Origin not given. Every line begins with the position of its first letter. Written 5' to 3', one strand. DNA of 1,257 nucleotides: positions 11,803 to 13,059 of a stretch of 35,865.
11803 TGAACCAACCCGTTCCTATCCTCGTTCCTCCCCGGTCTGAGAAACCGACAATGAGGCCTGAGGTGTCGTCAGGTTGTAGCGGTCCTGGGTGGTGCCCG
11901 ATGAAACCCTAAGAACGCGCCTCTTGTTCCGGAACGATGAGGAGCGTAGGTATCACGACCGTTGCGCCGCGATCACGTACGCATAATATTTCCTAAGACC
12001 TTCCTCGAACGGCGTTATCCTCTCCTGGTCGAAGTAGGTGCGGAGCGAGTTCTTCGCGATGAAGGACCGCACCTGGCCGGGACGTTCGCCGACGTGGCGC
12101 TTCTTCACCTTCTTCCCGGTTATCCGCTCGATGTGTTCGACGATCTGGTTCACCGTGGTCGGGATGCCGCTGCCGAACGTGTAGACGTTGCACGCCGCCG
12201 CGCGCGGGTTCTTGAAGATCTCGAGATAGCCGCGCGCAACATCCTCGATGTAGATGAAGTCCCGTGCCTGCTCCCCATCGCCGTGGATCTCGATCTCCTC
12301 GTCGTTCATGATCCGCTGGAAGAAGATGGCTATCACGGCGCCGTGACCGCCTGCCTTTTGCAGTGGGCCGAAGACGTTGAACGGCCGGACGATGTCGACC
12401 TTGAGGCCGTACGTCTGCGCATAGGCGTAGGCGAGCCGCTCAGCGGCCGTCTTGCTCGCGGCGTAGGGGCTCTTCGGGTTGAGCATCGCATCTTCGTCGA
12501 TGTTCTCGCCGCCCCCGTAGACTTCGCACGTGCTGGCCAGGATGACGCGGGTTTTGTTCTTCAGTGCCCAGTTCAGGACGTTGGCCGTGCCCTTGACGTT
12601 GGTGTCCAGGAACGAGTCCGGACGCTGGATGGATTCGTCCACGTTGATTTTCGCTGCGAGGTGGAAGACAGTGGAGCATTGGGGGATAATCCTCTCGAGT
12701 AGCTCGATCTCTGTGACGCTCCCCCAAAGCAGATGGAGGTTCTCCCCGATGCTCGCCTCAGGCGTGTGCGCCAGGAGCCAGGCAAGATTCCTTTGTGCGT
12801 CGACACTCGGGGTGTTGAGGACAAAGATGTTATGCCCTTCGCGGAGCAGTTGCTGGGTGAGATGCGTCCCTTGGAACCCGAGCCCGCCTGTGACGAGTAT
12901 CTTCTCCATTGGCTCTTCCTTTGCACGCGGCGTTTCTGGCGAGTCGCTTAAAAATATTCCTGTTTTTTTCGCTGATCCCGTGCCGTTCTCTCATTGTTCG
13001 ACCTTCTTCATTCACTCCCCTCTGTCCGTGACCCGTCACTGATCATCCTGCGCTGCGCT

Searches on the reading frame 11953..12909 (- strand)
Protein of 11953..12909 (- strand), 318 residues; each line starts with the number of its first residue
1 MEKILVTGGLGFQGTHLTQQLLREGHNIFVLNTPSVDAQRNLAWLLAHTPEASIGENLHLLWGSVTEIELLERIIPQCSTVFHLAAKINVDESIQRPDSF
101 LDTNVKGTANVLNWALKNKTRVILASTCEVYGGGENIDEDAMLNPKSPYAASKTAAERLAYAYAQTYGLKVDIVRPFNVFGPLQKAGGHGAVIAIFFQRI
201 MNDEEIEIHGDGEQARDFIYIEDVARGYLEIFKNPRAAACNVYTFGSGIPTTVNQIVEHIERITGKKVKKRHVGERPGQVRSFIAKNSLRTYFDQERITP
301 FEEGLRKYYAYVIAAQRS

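Call 38: search_protein_families(library=pfam, proteins=[window:11953-12909:-], max_evalue=0.0001)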
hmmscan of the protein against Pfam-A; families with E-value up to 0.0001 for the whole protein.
window:11953-12909:- (318 aa): 7 families
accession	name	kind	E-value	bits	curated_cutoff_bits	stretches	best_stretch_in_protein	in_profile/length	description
PF01370.27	Epimerase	-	4.4e-57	193.7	20.9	1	4-239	1-232/240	NAD dependent epimerase/dehydratase family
PF16363.11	GDP_Man_Dehyd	-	3.5e-50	171.8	27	1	5-276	1-285/332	GDP-mannose 4,6 dehydratase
PF02719.21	Polysacc_synt_2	-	2.1e-19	70.3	20.2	1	4-278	1-266/293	Polysaccharide biosynthesis protein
PF01073.25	3Beta_HSD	-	7.9e-19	68.2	22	1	5-226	1-223/280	3-beta hydroxysteroid dehydrogenase/isomerase family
PF07993.18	NAD_binding_4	-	2.3e-17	63.4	20.1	1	6-181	1-209/258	Male sterility protein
PF04321.23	RmlD_sub_bind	-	5.1e-14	52.5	27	1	3-247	2-214/287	RmlD substrate binding domain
PF05368.20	NmrA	-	2.8e-09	37.5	27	0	216-274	187-244/298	NmrA-like family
